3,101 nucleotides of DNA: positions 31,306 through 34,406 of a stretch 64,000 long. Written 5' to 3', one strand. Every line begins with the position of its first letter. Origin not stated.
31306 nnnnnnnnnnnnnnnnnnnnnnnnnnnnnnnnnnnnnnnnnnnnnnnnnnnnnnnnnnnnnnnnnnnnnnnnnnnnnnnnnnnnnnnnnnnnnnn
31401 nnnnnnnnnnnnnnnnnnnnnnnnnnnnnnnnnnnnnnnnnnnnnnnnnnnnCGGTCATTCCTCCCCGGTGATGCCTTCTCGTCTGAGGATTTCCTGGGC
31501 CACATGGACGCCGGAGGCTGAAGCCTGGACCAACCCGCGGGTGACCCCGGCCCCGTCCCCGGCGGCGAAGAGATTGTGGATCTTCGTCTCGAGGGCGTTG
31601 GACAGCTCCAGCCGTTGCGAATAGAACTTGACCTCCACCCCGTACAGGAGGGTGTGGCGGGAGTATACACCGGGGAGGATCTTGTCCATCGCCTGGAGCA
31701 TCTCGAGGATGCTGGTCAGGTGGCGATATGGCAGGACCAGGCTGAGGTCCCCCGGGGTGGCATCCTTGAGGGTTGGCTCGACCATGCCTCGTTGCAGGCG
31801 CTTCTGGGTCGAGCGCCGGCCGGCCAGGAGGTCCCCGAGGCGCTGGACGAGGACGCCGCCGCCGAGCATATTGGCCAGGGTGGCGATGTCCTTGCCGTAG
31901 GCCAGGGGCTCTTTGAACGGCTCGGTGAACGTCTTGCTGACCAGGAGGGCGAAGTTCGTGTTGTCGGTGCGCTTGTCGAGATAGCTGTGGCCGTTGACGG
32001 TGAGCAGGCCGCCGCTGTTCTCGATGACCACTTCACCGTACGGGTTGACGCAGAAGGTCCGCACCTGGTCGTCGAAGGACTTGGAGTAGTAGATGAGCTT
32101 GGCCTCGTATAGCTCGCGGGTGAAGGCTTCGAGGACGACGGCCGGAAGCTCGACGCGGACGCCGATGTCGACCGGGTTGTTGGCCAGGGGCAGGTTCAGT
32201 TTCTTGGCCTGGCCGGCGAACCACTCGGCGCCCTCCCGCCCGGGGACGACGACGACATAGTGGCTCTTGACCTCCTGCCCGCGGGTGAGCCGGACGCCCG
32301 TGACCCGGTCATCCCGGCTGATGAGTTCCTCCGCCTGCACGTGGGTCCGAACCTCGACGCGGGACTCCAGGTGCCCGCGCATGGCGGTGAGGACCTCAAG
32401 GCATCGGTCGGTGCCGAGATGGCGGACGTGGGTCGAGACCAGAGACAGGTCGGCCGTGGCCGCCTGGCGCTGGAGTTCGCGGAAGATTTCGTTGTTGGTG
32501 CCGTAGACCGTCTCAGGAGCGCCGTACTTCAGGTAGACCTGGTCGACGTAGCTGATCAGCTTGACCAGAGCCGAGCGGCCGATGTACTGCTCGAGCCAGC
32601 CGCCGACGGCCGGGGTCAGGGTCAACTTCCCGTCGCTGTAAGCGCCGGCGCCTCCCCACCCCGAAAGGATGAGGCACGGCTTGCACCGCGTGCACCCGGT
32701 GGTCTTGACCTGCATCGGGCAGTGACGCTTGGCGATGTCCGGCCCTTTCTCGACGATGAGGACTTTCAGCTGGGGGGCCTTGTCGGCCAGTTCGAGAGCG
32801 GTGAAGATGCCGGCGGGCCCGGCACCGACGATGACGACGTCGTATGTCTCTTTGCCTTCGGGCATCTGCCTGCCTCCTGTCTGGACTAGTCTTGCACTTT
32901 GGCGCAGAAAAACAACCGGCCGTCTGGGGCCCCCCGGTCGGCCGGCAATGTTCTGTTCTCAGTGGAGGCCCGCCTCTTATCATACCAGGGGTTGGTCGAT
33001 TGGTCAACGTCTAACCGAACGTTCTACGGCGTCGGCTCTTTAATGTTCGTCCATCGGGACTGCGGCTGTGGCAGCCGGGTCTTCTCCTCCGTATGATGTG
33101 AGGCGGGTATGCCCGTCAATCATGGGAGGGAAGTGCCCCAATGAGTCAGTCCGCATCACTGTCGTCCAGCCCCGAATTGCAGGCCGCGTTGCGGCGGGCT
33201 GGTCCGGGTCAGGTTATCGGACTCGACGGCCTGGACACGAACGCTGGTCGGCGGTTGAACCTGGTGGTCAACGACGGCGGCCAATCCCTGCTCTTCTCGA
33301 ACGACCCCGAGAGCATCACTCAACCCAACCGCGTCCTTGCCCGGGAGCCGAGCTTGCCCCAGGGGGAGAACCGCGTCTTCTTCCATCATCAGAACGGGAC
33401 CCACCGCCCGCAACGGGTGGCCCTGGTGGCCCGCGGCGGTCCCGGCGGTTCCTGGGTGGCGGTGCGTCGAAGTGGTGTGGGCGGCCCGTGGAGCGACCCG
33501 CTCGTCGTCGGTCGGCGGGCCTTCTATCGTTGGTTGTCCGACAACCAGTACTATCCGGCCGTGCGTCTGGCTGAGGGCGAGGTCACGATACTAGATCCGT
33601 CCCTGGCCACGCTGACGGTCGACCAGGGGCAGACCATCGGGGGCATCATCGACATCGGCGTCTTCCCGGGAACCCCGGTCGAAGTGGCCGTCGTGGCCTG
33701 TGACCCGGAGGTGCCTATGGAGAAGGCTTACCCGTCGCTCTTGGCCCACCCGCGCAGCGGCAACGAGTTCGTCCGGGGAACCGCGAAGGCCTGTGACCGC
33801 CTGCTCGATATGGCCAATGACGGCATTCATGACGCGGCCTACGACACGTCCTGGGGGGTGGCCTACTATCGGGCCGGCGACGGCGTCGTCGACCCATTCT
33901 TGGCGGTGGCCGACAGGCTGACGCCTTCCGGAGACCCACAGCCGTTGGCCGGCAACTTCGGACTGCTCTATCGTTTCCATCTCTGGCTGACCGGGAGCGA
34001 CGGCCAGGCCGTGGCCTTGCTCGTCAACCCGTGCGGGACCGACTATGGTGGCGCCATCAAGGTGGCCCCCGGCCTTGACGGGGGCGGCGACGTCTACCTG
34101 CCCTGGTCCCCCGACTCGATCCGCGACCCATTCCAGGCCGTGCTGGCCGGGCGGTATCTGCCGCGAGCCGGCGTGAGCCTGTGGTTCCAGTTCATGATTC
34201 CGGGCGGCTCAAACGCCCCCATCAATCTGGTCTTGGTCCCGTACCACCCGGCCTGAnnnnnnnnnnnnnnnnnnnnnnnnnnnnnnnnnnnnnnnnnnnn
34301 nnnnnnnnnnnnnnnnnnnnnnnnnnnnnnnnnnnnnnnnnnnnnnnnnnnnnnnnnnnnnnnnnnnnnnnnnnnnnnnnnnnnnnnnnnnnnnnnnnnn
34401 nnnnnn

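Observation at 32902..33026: Leader with intrinsic terminator and PurBox-like palindrome upstream of an FAD-dehydrogenase-purA operon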

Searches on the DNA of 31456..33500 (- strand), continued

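Call 49: search_rna_families(sources=[L009, L010, L011, L014, L016, L124, L118, L006, L007, L003], threshold=evalue, max_evalue=5)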
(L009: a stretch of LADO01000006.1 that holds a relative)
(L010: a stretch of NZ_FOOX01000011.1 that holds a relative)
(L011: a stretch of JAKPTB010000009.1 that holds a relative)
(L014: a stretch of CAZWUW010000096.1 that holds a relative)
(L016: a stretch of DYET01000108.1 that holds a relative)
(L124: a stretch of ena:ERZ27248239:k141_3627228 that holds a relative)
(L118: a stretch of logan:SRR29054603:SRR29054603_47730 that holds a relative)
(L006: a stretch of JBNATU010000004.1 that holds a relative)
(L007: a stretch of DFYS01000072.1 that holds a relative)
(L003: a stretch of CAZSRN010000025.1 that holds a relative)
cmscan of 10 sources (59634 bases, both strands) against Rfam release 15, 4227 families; matches with E-value up to 5: 22.
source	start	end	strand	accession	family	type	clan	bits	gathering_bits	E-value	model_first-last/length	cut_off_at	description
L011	6452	6523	+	RF00005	tRNA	Gene; tRNA;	CL00001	73.2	29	3.9e-14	1-71/71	no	tRNA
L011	5883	5955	+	RF00005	tRNA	Gene; tRNA;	CL00001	72.6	29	5.6e-14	1-71/71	no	tRNA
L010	5813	5885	+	RF00005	tRNA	Gene; tRNA;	CL00001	71.1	29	1.5e-13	1-71/71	no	tRNA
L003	5810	5882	+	RF00005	tRNA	Gene; tRNA;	CL00001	70.1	29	2.7e-13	1-71/71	no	tRNA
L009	6743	6815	+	RF00005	tRNA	Gene; tRNA;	CL00001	68.9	29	5.7e-13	1-71/71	no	tRNA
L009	6819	6891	+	RF00005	tRNA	Gene; tRNA;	CL00001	65.5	29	4.9e-12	1-71/71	no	tRNA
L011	6041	6113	+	RF00005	tRNA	Gene; tRNA;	CL00001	63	29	2.4e-11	1-71/71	no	tRNA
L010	5900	5972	+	RF00005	tRNA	Gene; tRNA;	CL00001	62.7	29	2.9e-11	1-71/71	no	tRNA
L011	5883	5956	-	RF04354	Plastid-ycf2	Cis-reg;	-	29.3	65.7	0.053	1-75/75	no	Plastid-ycf2 5UTR RNA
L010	5813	5886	-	RF04354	Plastid-ycf2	Cis-reg;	-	29.1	65.7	0.059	1-75/75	no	Plastid-ycf2 5UTR RNA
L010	5898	6016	+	RF02435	SpF41_sRNA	Gene; sRNA;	-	28.4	52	2.3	1-105/105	no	Streptococcus sRNA SpF41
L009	6895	6967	-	RF00512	Leu_leader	Cis-reg; leader;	-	28.2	50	0.097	1-148/148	no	Leucine operon leader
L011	5707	5816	+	RF00558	L20_leader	Cis-reg; leader;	-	27.2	58.7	0.32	1-127/127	no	Ribosomal protein L20 leader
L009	6743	6816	-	RF04354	Plastid-ycf2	Cis-reg;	-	25.8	65.7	0.45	1-75/75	no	Plastid-ycf2 5UTR RNA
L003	5810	5881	+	RF01684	mascRNA-menRNA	Gene;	-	25.5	42.5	0.67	1-56/56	no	MALAT1-associated small cytoplasmic RNA/MEN beta RNA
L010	5923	5971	+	RF01684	mascRNA-menRNA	Gene;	-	24.4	42.5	1.3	1-56/56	no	MALAT1-associated small cytoplasmic RNA/MEN beta RNA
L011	6064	6112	+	RF01684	mascRNA-menRNA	Gene;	-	24.4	42.5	1.3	1-56/56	no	MALAT1-associated small cytoplasmic RNA/MEN beta RNA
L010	5900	5973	-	RF04354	Plastid-ycf2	Cis-reg;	-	23.9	65.7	1.5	1-75/75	no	Plastid-ycf2 5UTR RNA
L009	6825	6900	+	RF00233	Tymo_tRNA-like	Cis-reg;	-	23.2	40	1.3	1-84/84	no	Tymovirus/Pomovirus/Furovirus tRNA-like 3' UTR element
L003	5810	5883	-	RF04354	Plastid-ycf2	Cis-reg;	-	22.2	65.7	4.5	1-75/75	no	Plastid-ycf2 5UTR RNA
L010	5556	5622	+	RF00726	mir-87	Gene; miRNA;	-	22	49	3.4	1-79/79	no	mir-87 microRNA precursor family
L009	1059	1128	-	RF02979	freshwater-1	Gene; sRNA;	-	21.1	72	3.4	1-62/62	no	freshwater-1 RNA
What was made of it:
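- On Purine riboswitch (RF00167) and other described riboswitches or leaders: Ten related leaders are also negative at E<=5 (call 49).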

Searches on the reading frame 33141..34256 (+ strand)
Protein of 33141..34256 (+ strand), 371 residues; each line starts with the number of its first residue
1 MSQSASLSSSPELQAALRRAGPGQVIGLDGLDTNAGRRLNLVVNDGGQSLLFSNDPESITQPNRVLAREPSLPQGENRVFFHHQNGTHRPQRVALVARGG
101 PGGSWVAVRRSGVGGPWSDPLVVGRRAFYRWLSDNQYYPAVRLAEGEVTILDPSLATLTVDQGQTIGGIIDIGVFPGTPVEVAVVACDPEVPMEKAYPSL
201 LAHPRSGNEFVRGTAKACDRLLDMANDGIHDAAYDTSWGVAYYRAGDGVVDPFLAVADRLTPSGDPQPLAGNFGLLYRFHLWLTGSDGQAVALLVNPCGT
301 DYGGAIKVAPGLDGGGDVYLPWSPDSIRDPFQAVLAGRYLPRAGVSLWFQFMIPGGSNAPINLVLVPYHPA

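Call 6: search_protein_families(library=pfam, proteins=[window:33141-34256:+])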
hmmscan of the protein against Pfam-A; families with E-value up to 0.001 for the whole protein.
window:33141-34256:+ (371 aa): 0 families

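Call 7: search_protein_families(library=ncbifam, proteins=[window:33141-34256:+])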
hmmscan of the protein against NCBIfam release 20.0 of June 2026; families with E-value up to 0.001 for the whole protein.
window:33141-34256:+ (371 aa): 0 families
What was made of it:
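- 33068..34256 (+): Divergent promoter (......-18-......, 33068-33097) and a 371-aa gene of unknown function (33141-34256). They share the PurBox region with the purA promoter. The gene has no Pfam or NCBIfam match (calls 6, 7).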
